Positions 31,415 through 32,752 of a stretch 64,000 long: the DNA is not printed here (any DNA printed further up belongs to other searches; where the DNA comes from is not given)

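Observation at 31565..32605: Stand-alone radical-SAM/SPASM maturase with no annotated precursor peptide, convergent on an operon for exported proteins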

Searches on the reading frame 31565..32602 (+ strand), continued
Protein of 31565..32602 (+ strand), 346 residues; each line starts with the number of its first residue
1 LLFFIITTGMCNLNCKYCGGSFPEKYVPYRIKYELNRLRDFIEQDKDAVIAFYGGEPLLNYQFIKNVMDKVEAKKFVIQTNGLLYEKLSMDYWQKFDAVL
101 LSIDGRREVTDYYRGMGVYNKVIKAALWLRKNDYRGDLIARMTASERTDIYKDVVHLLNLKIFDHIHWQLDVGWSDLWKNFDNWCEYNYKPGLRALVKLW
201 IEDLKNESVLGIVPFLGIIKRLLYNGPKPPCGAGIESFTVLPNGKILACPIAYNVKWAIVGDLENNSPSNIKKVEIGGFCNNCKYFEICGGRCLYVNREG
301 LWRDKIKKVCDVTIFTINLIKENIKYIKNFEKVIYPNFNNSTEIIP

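Call 20: search_solved_structures(query=A1, max_evalue=0.001, show_alignments=2)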
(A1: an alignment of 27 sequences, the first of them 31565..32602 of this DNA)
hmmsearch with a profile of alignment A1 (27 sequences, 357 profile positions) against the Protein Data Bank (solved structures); distinct sequences matched with E-value up to 0.001: 19.
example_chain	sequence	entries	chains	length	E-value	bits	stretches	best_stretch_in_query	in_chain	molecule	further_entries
5wgg_A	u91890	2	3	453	2.5e-26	95.6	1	7-317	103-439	Radical SAM domain protein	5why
4k36_A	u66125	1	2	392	1.1e-24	90.2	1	9-313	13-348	Anaerobic sulfatase-maturating enzyme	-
4k37_A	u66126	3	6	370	1.5e-24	89.7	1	9-298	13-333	Anaerobic sulfatase-maturating enzyme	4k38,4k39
8vpo_A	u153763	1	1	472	1.2e-13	53.8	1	6-331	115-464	Radical SAM core domain-containing protein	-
9gm3_A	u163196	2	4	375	1.6e-12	50.2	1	3-140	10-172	ChlB radical SAM domain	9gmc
8ai6_A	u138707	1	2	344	1.6e-07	33.7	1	9-99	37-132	Putative peptide biosynthesis protein YydG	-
8ai1_A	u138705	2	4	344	1.6e-07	33.7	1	9-99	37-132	Putative peptide biosynthesis protein YydG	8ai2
8ai3_A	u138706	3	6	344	1.6e-07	33.7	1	9-99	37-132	Putative peptide biosynthesis protein YydG | Radical SAM core domain-containing protein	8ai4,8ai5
6b4c_A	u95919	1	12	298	1.1e-06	31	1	9-124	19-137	Viperin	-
9dgw_A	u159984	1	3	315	1.2e-06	30.8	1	9-124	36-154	Radical SAM core domain-containing protein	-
7n7i_A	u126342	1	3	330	1.2e-06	30.8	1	9-124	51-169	Viperin-like enzyme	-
9dfw_A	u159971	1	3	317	1.3e-06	30.7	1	9-124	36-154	Radical SAM core domain-containing protein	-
7wzv_A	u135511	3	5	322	3.3e-06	29.4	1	8-108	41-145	4Fe-4S cluster-binding domain-containing protein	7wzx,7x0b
9dfn_A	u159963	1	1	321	4.3e-06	29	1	7-149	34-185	Radical SAM core domain-containing protein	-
9dfu_A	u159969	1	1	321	5.6e-06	28.6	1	8-149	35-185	Radical SAM core domain-containing protein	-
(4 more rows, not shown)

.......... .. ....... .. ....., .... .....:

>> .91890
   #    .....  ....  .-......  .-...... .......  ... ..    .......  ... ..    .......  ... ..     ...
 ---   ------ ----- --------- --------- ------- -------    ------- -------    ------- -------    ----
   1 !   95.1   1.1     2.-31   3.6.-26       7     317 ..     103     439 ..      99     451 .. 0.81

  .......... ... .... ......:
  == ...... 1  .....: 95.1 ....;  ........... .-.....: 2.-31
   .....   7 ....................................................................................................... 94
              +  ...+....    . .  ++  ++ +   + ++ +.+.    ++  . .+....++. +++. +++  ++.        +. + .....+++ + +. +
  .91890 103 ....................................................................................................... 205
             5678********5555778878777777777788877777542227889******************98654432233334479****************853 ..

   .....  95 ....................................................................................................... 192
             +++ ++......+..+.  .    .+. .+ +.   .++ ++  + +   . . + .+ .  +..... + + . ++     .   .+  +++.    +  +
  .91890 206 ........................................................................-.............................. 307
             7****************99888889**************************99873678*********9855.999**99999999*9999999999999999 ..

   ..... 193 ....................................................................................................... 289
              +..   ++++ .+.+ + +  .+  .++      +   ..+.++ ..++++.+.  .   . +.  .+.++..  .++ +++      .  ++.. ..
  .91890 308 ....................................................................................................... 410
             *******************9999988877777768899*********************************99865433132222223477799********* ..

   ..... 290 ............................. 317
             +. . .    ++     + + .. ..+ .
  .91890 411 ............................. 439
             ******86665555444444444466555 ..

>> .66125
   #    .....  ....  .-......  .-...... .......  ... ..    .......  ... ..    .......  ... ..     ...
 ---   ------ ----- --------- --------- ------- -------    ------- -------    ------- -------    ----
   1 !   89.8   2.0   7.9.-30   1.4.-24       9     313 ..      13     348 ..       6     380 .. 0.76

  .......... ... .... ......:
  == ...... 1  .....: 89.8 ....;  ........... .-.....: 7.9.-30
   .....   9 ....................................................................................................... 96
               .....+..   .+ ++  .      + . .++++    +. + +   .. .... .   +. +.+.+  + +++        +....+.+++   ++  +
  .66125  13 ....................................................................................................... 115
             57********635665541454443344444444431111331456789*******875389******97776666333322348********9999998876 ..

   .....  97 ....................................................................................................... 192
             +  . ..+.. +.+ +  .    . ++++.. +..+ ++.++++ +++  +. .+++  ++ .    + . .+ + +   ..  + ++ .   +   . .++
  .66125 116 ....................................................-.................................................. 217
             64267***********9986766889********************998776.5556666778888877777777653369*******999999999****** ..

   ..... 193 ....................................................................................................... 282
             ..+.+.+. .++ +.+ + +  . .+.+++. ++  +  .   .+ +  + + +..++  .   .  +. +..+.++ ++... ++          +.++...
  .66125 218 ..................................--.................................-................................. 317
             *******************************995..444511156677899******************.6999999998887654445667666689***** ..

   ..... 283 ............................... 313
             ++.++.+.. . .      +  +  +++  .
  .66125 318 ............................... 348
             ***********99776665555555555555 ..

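Call 31: search_protein_families(library=pfam, alignment_id=A2, max_evalue=0.001)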
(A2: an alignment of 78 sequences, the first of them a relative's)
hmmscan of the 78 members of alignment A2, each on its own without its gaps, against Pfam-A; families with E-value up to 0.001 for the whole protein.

A. member 1, L066:2123-3040:+ (306 aa): 1 family
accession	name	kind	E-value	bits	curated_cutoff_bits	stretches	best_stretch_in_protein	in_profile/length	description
PF00294.29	PfkB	-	1e-52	179.8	25.8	1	32-291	29-297/302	pfkB family carbohydrate kinase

B. families by the number of members that match (of 78 scanned): 97 families (the first 25 are shown)
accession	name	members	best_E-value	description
PF00571.33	CBS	14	2.8e-35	CBS domain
PF01978.25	TrmB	6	2.8e-16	Sugar-specific transcriptional regulator TrmB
PF01022.26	HTH_5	5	1.6e-08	Bacterial regulatory protein, arsR family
PF13649.12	Methyltransf_25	4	2.3e-17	Methyltransferase domain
PF13847.12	Methyltransf_31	4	4.8e-16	Methyltransferase domain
PF13489.12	Methyltransf_23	4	8.7e-15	Methyltransferase domain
PF08241.18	Methyltransf_11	4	7.2e-14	Methyltransferase domain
PF08242.18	Methyltransf_12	4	2.5e-12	Methyltransferase domain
PF12840.13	HTH_20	4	1.4e-09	Helix-turn-helix domain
PF01209.24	Ubie_methyltran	4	5.5e-09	ubiE/COQ5 methyltransferase family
PF13412.12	HTH_24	4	6.7e-07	Winged helix-turn-helix DNA-binding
PF02353.26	CMAS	4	2.2e-05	Mycolic acid cyclopropane synthetase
PF00180.25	Iso_dh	3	5e-94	Isocitrate/isopropylmalate dehydrogenase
PF00106.31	adh_short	3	1.8e-64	short chain dehydrogenase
PF13561.12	adh_short_C2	3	6.3e-61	Enoyl-(Acyl carrier protein) reductase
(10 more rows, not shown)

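Call 32: search_protein_families(library=pfam, alignment_id=A3, max_evalue=0.001)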
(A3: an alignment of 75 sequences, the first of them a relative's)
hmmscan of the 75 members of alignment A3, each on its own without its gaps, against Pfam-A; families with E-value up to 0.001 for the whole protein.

A. member 1, L066:160-351:+ (64 aa): 0 families

B. families by the number of members that match (of 75 scanned): 86 families (the first 25 are shown)
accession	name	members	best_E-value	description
PF03479.20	PCC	6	1e-26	Plants and Prokaryotes Conserved (PCC) domain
PF01941.24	AdoMet_Synthase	5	1.1e-160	S-adenosylmethionine synthetase (AdoMet synthetase)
PF01120.23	Alpha_L_fucos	3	9.1e-36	Alpha-L-fucosidase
PF08753.17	NikR_C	3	4.7e-23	NikR C terminal nickel binding domain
PF14336.11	GLUCM-like_C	2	3.5e-82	D-glutamate cyclase-like, C-terminal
PF00291.31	PALP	2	5.2e-77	Pyridoxal-phosphate dependent enzyme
PF00117.34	GATase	2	2.4e-48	Glutamine amidotransferase class-I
PF01545.26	Cation_efflux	2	4.6e-46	Cation efflux family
PF16916.11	ZT_dimer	2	6.1e-44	Dimerisation domain of Zinc Transporter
PF08264.19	Anticodon_1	2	2.3e-37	Anticodon-binding domain of tRNA ligase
PF00958.27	GMP_synt_C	2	4.8e-34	GMP synthase C terminal domain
PF19302.4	DUF5915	2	9.2e-33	Domain of unknown function (DUF5915)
PF10015.14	ThermoDBP-RP_arch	2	1.5e-29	ThermoDBP-related, archaea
PF20754.2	Thermo-DBP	2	1.4e-28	Thermo-DBP-RP2 C-terminal domain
PF00528.27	BPD_transp_1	2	1.3e-16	Binding-protein-dependent transport system inner membrane component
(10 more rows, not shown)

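Call 35: find_homologous_proteins(query=L051:138-1205:+, max_evalue=1e-10)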
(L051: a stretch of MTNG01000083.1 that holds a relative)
Query L051:138-1205:+ (356 aa): 2188 proteins with E <= 1e-10 among 7625 candidates; the best 120 are listed.
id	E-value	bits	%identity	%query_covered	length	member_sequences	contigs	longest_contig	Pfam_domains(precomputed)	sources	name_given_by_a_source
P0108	3.9e-229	778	93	100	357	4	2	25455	PF04055.28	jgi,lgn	-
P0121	1.8e-200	684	80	100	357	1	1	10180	PF04055.28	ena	-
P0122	3.0e-149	515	64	100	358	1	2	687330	PF04055.28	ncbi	-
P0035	6.3e-147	508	60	100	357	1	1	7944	PF04055.28,PF13353.12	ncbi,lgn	-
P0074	1.0e-146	507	61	100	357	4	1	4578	PF04055.28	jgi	-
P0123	1.1e-146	507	65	100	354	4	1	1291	PF04055.28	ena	-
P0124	8.3e-145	501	62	100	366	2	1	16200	PF04055.28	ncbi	-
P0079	2.2e-144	499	57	100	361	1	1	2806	PF04055.28,PF13353.12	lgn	-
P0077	5.6e-144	498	61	100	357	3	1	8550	PF04055.28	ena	-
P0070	2.1e-143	496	62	100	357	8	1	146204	PF04055.28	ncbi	-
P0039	4.0e-142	492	59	100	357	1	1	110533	PF04055.28,PF13353.12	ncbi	-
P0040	2.4e-141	489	60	100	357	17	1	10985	PF04055.28,PF13353.12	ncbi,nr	ncbi:MAG: putative peptide-modifying radical SAM/SPASM domain-containing protein [Thermoproteota arc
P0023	1.3e-139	483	56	100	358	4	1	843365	PF04055.28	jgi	-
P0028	2.6e-139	482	56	100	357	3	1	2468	PF04055.28,PF13353.12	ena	-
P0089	6.6e-139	481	59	100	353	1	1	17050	PF04055.28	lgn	-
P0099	1.6e-134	467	58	100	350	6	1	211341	PF04055.28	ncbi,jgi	ncbi:MAG: TIGR04084 family radical SAM/SPASM domain-containing protein [Candidatus Methanodesulfokor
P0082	9.8e-130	451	56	100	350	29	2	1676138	PF04055.28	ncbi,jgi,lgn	ncbi:MAG: TIGR04084 family radical SAM/SPASM domain-containing protein [Candidatus Methanodesulfokor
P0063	2.2e-129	450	54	100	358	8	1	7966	PF04055.28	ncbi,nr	ncbi:MAG: TIGR04084 family radical SAM/SPASM domain-containing protein [archaeon GB-1867-035]|nr:TIG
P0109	7.8e-128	445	53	100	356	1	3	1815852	PF04055.28,PF13353.12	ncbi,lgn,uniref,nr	ncbi:TIGR04084 family radical SAM/SPASM domain-containing protein [Thermofilum pendens]|uniref:Radic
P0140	5.3e-127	442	53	100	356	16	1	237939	PF04055.28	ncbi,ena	ncbi:MAG: TIGR04084 family radical SAM/SPASM domain-containing protein [Candidatus Methanomethylicia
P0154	1.5e-124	434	53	100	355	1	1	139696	PF04055.28,PF13353.12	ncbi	ncbi:MAG: TIGR04084 family radical SAM/SPASM domain-containing protein [Nitrososphaeria archaeon]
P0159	1.4e-123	431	51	100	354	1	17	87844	PF04055.28,PF13353.12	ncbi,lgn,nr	ncbi:MAG: TIGR04084 family radical SAM/SPASM domain-containing protein [Thermoproteota archaeon]|nr:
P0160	2.2e-123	430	53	99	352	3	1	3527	PF04055.28,PF13353.12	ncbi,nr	ncbi:MAG: TIGR04084 family radical SAM/SPASM domain-containing protein [Candidatus Korarchaeota arch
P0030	3.1e-123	430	51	100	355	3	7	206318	PF04055.28,PF13353.12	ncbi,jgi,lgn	ncbi:MAG: TIGR04084 family radical SAM/SPASM domain-containing protein [Candidatus Bathyarchaeia arc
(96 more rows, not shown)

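Call 39: predict_structure(alignment_id=A4)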
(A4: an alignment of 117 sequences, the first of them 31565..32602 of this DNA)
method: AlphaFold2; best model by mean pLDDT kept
length: 346 residues; sequences in the alignment: 117
mean_pLDDT: 93.9   pTM: 0.92
mean pLDDT of the five models: 93.9, 93.5, 93.3, 92.7, 92.0
residues with pLDDT >= 90: 290; 70-90: 51; 50-70: 5; < 50: 0
segments of 3 or more residues with pLDDT < 50: none
pLDDT, mean of each block of 10 residues (from residue 1): 96 83 94 98 98 88 97 97 90 98 97 93 97 98 96 99 97 77 95 98 94 98 94 96 97 95 97 91 92 89 80 97 94 95 92
secondary structure, 60 per line:
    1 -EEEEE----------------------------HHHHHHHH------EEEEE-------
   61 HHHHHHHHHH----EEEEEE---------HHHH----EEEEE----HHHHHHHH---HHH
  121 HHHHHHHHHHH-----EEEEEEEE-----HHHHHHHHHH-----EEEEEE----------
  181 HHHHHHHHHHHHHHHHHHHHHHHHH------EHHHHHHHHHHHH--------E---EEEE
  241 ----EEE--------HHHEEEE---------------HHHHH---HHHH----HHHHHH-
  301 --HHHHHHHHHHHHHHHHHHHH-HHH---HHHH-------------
elements in order: E2-6 H35-42 E49-53 H61-70 E75-80 H90-93 E98-102 H107-114 H118-131 E137-144 H150-159 E165-170 H181-205 H213-224 E237-240 E245-247 E259-262 H278-282 H286-289 H294-299 H303-322 H330-333

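Call 41: fold_search(model_id=the predicted structure, library=pdb)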
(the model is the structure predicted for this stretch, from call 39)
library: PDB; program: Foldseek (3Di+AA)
matches with E <= 10: 1089; with E <= 0.001: 39
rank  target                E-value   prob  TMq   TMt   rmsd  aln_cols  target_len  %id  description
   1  4k36_A                3.4e-16  1.00  0.63  0.58   7.0       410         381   18  His6 tagged anSMEcpe with bound AdoMet (released 2013-05-08)
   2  4k39_A                3.4e-16  1.00  0.61  0.59   7.0       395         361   19  Native anSMEcpe with bound AdoMet and Cp18Cys peptide (released 2013-05-08)
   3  4k37_A                4.1e-16  1.00  0.67  0.64   6.2       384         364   19  Native anSMEcpe with bound AdoMet (released 2013-05-08)
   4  4k37_B                2.8e-15  1.00  0.62  0.59   6.9       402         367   19  Native anSMEcpe with bound AdoMet (released 2013-05-08)
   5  4k38_A                3.6e-15  1.00  0.67  0.63   5.1       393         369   19  Native anSMEcpe with bound AdoMet and Kp18Cys peptide (released 2013-05-08)
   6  4k36_B                4.6e-15  1.00  0.67  0.64   5.9       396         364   19  His6 tagged anSMEcpe with bound AdoMet (released 2013-05-08)
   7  4k39_B                1.2e-14  1.00  0.60  0.58   7.3       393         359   19  Native anSMEcpe with bound AdoMet and Cp18Cys peptide (released 2013-05-08)
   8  4k38_B                1.7e-14  1.00  0.62  0.59   6.9       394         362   18  Native anSMEcpe with bound AdoMet and Kp18Cys peptide (released 2013-05-08)
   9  5wgg_A                1.8e-12  1.00  0.70  0.56   4.9       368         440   20  Structural Insights into Thioether Bond Formation in the Biosynthesis of Sactipeptides (released 2017-07-26)
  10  5why_A                6.5e-12  1.00  0.69  0.58   4.6       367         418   20  Structural Insights into Thioether Bond Formation in the Biosynthesis of Sactipeptides (released 2017-07-26)
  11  5why_B                3.9e-11  1.00  0.69  0.58   4.5       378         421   20  Structural Insights into Thioether Bond Formation in the Biosynthesis of Sactipeptides (released 2017-07-26)
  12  5v1t_A                1.6e-08  1.00  0.56  0.46   5.8       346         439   18  Crystal structure of Streptococcus suis SuiB bound to precursor peptide SuiA (released 2017-08-30)
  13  7vob                  1.7e-08  1.00  0.54  0.57   8.7       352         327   15  The crystal structure of a Radical SAM Enzyme BlsE involved in the Biosynthesis of Blasticidin S (released 2022-05-04)
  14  6efn                  2.1e-08  1.00  0.56  0.51   4.7       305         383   17  Structure of a RiPP maturase, SkfB (released 2018-10-24)
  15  5v1s_B                3.8e-08  1.00  0.56  0.47   6.1       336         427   18  Crystal structure of Streptococcus suis SuiB bound to S-adenosylmethionine (released 2017-08-30)
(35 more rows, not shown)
